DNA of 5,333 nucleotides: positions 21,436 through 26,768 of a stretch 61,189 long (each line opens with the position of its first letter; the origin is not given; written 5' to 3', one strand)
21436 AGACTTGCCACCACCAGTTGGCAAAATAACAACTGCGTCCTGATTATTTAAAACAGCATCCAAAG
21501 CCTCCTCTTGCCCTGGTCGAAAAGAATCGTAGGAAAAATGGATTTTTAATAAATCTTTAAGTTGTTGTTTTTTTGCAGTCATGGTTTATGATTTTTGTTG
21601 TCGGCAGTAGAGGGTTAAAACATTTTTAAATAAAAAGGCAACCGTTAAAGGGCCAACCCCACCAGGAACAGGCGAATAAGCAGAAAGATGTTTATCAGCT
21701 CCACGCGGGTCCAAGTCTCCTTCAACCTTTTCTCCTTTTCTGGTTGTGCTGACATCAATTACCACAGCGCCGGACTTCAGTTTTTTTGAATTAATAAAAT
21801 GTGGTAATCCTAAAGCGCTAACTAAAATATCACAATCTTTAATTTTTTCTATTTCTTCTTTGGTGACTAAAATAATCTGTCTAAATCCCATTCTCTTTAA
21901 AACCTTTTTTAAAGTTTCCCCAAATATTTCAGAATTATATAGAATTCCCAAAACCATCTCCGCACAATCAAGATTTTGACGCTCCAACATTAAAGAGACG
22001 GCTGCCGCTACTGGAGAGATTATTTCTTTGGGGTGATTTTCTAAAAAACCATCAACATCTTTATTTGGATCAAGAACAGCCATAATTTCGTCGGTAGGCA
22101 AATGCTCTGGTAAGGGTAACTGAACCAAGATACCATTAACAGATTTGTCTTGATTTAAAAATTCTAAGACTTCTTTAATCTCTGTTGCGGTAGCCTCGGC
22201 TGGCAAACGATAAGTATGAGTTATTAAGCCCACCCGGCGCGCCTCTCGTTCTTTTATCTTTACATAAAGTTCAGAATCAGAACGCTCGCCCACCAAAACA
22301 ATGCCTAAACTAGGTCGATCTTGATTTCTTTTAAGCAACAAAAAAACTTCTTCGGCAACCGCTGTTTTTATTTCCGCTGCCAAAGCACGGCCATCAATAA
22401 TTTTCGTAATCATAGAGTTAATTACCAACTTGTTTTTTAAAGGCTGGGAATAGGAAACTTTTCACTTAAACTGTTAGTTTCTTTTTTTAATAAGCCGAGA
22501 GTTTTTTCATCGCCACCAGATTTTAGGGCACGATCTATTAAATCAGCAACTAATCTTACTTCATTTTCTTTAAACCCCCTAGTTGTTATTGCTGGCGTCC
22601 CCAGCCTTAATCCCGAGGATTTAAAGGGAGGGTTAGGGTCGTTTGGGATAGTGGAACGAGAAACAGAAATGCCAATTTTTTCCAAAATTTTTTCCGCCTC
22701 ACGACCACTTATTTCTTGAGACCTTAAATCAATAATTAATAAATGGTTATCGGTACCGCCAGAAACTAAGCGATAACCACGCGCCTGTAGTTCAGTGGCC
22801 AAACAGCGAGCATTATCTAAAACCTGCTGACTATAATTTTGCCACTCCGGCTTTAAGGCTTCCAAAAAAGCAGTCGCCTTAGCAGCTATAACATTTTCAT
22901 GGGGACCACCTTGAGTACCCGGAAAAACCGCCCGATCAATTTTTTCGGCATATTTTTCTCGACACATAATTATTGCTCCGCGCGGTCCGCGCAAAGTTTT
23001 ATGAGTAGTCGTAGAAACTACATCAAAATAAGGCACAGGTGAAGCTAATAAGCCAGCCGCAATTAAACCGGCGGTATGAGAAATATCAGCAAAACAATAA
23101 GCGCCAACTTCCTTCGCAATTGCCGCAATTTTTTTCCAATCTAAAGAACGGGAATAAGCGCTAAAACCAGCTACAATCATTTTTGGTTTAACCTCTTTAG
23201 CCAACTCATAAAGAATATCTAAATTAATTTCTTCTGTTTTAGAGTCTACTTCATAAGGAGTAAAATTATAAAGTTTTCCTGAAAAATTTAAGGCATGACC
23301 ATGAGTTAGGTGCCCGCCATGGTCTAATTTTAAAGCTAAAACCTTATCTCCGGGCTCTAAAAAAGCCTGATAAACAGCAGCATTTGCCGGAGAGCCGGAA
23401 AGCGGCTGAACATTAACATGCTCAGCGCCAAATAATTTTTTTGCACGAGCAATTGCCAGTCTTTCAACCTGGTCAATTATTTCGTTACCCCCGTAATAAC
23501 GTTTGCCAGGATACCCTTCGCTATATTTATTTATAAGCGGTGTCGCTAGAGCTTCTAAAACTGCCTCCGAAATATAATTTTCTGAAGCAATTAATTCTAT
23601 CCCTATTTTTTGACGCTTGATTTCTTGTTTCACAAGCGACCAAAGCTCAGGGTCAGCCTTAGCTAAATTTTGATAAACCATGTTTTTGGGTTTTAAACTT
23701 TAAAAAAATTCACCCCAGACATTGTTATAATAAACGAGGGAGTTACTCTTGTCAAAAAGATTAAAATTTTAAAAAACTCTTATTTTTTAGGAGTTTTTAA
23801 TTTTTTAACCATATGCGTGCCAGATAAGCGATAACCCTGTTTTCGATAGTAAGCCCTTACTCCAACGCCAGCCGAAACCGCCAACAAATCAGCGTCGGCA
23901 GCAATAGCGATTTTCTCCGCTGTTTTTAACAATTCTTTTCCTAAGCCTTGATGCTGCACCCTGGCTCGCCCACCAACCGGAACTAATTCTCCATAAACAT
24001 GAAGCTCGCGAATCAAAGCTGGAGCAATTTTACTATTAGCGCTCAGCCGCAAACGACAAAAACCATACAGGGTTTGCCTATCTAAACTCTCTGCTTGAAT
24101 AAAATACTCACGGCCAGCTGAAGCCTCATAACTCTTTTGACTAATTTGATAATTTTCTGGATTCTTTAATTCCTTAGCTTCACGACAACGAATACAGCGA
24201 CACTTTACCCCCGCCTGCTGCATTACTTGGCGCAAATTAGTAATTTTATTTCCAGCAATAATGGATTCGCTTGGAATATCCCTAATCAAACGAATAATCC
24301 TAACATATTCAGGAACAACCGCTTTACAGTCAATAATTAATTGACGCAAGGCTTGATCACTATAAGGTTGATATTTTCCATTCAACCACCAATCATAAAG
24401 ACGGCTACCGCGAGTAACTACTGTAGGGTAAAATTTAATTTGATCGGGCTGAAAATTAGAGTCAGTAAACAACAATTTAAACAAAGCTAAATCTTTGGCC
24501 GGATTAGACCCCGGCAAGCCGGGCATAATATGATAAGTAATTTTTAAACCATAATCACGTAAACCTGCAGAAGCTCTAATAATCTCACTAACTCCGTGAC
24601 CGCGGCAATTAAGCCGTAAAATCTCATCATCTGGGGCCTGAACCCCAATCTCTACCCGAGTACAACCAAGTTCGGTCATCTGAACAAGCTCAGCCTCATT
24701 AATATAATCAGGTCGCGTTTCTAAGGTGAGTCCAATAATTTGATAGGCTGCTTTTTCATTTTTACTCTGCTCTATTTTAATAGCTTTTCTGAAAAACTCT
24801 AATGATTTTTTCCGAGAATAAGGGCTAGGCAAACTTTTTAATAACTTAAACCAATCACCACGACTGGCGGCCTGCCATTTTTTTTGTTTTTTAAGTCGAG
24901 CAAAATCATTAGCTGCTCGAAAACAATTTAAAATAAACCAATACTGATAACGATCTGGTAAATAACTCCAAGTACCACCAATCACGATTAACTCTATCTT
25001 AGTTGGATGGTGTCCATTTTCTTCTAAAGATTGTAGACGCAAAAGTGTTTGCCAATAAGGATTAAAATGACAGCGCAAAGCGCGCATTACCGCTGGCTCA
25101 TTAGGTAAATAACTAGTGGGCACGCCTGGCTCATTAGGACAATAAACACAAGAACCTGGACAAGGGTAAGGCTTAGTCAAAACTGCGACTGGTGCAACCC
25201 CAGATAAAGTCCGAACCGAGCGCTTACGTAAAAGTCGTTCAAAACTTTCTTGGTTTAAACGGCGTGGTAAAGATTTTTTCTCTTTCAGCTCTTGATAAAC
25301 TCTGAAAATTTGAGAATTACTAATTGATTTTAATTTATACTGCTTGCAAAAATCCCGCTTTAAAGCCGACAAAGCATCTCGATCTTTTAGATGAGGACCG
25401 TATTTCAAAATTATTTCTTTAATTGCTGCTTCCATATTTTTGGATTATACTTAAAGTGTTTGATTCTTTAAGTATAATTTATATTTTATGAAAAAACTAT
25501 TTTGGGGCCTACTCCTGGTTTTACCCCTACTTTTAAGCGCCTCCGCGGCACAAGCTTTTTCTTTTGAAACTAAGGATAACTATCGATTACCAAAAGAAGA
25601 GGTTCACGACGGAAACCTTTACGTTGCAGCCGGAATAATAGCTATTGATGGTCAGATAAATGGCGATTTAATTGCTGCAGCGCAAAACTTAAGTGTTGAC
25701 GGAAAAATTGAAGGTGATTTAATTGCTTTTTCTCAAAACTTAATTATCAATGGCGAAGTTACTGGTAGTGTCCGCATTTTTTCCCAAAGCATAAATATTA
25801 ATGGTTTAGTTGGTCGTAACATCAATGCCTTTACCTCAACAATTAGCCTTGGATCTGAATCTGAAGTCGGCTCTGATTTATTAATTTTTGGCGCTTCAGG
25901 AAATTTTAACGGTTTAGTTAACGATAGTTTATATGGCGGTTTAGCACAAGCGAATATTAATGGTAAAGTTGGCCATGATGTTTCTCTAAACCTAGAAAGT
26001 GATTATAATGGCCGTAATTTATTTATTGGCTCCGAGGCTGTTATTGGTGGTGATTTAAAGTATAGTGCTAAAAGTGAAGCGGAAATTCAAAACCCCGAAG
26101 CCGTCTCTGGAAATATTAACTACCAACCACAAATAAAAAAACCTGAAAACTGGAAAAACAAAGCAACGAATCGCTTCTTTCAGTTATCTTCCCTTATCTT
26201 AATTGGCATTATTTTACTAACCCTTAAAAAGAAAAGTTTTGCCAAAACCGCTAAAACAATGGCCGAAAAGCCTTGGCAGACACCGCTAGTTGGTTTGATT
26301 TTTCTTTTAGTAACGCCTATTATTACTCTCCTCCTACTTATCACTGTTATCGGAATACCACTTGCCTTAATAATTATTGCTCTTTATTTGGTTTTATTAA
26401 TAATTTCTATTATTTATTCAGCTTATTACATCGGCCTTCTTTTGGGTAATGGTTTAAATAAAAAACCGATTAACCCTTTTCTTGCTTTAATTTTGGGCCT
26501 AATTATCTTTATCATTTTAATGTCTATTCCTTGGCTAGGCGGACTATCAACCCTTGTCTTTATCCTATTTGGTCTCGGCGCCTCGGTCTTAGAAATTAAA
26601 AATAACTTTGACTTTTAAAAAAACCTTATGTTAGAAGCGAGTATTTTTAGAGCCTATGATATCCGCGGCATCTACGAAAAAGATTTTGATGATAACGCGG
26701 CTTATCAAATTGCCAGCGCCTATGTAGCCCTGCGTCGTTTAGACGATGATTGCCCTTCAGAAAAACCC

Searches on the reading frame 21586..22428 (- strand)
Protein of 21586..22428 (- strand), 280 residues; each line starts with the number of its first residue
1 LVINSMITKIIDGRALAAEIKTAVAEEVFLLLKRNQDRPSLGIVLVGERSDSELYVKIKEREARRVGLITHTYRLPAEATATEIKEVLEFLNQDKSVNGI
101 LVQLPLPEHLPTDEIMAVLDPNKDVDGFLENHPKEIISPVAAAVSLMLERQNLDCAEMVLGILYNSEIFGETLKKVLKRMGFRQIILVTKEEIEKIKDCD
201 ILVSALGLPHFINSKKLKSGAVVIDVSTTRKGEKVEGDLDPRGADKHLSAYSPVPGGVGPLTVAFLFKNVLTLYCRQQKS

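Call 37: search_protein_families(library=pfam, proteins=[window:21586-22428:-], max_evalue=0.001)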
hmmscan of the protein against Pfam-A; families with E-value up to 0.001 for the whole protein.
window:21586-22428:- (280 aa): 2 families
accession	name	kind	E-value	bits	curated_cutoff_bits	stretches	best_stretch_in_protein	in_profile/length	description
PF00763.28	THF_DHG_CYH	-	2.7e-33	115.1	32.8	1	11-126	1-115/115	Tetrahydrofolate dehydrogenase/cyclohydrolase, catalytic domain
PF02882.25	THF_DHG_CYH_C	-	6.7e-29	100.7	27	1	131-277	10-159/160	Tetrahydrofolate dehydrogenase/cyclohydrolase, NAD(P)-binding domain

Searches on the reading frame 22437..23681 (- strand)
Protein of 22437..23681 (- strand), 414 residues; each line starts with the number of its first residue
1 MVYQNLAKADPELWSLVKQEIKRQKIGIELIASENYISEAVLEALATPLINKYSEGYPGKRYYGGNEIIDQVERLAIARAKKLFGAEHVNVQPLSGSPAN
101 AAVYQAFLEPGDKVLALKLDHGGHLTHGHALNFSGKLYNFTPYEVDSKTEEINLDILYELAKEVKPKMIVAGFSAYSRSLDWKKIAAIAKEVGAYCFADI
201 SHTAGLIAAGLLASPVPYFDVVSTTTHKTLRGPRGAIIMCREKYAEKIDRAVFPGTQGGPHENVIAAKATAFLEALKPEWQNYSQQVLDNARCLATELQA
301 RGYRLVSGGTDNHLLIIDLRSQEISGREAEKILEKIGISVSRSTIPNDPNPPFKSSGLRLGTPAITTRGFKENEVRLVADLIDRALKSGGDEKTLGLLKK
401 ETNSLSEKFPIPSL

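Call 13: search_protein_families(library=pfam, proteins=[window:22437-23681:-], max_evalue=0.001)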
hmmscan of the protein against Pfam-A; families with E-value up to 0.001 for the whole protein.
window:22437-23681:- (414 aa): 2 families
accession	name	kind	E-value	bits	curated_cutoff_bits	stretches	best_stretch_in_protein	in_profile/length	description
PF00464.25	SHMT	-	7.6e-159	529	27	1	6-382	1-399/399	Serine hydroxymethyltransferase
PF00155.27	Aminotran_1_2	-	1.5e-06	28.1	19.7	1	82-360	53-344/361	Aminotransferase class I and II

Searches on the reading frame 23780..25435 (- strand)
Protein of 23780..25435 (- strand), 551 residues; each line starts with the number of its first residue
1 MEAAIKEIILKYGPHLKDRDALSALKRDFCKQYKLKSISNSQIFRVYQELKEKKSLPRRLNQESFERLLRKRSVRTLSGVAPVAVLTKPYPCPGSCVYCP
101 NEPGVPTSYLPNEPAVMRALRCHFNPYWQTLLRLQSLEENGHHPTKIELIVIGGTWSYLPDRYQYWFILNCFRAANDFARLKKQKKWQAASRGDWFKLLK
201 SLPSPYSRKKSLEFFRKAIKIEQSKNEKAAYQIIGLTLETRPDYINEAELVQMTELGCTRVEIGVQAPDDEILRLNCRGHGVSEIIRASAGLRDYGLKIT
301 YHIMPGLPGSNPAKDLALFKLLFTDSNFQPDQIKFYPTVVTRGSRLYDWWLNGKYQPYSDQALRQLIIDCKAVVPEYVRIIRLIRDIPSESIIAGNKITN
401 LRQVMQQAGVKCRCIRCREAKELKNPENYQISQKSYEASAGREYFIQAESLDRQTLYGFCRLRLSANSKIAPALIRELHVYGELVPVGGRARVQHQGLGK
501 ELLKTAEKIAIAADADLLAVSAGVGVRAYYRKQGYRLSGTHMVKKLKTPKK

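Call 8: search_protein_families(library=pfam, proteins=[window:23780-25435:-], max_evalue=0.001)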
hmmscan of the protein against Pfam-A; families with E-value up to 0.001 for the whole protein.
window:23780-25435:- (551 aa): 3 families
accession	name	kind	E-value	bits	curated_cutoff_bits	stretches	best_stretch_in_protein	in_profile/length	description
PF16199.10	Radical_SAM_C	-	5.6e-22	78.1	31.9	1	330-404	1-76/85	Radical_SAM C-terminal domain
PF04055.27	Radical_SAM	-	2.4e-16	60.8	29.5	1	212-313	63-157/166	Radical SAM superfamily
PF00583.31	Acetyltransf_1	-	0.00025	21.8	20.7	1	441-535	31-116/116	Acetyltransferase (GNAT) family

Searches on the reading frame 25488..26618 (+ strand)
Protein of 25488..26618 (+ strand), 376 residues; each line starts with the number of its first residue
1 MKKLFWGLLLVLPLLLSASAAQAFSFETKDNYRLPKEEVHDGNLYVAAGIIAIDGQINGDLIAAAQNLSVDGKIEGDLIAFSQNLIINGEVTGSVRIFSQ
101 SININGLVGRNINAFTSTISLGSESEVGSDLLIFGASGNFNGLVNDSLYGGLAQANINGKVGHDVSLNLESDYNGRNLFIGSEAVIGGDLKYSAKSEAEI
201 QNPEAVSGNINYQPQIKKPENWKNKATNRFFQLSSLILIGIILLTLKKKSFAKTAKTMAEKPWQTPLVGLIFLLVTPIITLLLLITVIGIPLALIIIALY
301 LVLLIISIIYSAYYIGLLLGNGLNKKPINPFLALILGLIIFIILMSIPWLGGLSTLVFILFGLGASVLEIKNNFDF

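Call 37: search_protein_families(library=pfam, proteins=[window:25488-26618:+], max_evalue=0.001)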
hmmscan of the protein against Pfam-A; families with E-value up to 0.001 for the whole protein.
window:25488-26618:+ (376 aa): 1 family
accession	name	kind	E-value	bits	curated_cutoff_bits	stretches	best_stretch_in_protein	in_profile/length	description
PF04519.19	Bactofilin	-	3.9e-06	27.5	27.9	1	41-109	10-77/98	Polymer-forming cytoskeletal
